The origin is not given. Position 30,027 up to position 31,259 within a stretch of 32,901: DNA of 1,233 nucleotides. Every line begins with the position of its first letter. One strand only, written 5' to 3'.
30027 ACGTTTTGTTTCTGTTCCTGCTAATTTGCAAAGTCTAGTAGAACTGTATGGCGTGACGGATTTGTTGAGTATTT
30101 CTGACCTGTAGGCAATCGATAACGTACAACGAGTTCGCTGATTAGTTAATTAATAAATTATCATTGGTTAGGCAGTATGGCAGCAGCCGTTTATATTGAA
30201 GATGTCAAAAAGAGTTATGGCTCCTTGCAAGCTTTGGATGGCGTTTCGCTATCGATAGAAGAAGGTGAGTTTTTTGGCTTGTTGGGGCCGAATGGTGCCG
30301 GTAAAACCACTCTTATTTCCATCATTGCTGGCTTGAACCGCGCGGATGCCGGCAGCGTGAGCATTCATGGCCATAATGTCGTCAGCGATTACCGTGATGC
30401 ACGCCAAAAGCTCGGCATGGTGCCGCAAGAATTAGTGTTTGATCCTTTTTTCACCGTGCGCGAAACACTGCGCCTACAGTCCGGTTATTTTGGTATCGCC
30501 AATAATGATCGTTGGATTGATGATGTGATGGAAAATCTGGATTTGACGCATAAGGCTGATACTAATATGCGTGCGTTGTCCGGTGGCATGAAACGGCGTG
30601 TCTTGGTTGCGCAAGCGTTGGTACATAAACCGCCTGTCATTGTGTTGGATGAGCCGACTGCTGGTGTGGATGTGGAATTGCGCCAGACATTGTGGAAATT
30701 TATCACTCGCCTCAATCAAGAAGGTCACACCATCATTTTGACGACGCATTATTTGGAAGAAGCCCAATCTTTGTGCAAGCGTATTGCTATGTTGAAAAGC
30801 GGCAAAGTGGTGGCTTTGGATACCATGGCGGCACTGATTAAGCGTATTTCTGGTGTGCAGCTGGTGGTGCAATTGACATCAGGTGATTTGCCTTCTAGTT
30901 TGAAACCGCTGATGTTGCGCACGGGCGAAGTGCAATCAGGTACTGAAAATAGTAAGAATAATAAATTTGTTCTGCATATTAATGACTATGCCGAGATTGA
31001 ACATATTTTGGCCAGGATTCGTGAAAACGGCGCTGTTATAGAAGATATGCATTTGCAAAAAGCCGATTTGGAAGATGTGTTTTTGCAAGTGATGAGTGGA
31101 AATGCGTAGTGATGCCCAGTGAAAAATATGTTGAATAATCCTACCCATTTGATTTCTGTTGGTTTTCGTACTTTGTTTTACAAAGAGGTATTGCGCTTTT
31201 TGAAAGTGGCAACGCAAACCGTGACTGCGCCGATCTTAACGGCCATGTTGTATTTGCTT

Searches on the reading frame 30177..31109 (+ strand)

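Call 30: search_protein_families(library=pfam, proteins=[window:30177-31109:+], max_evalue=0.00001)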
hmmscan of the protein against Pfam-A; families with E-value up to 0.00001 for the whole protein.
window:30177-31109:+ (310 aa): 2 families
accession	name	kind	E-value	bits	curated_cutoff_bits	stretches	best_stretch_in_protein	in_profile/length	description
PF00005.33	ABC_tran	-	2.2e-37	129.2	25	1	20-162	1-137/137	ABC transporter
PF13304.12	AAA_21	-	2.3e-13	51.3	27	1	117-191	221-298/304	AAA domain, putative AbiEii toxin, Type IV TA system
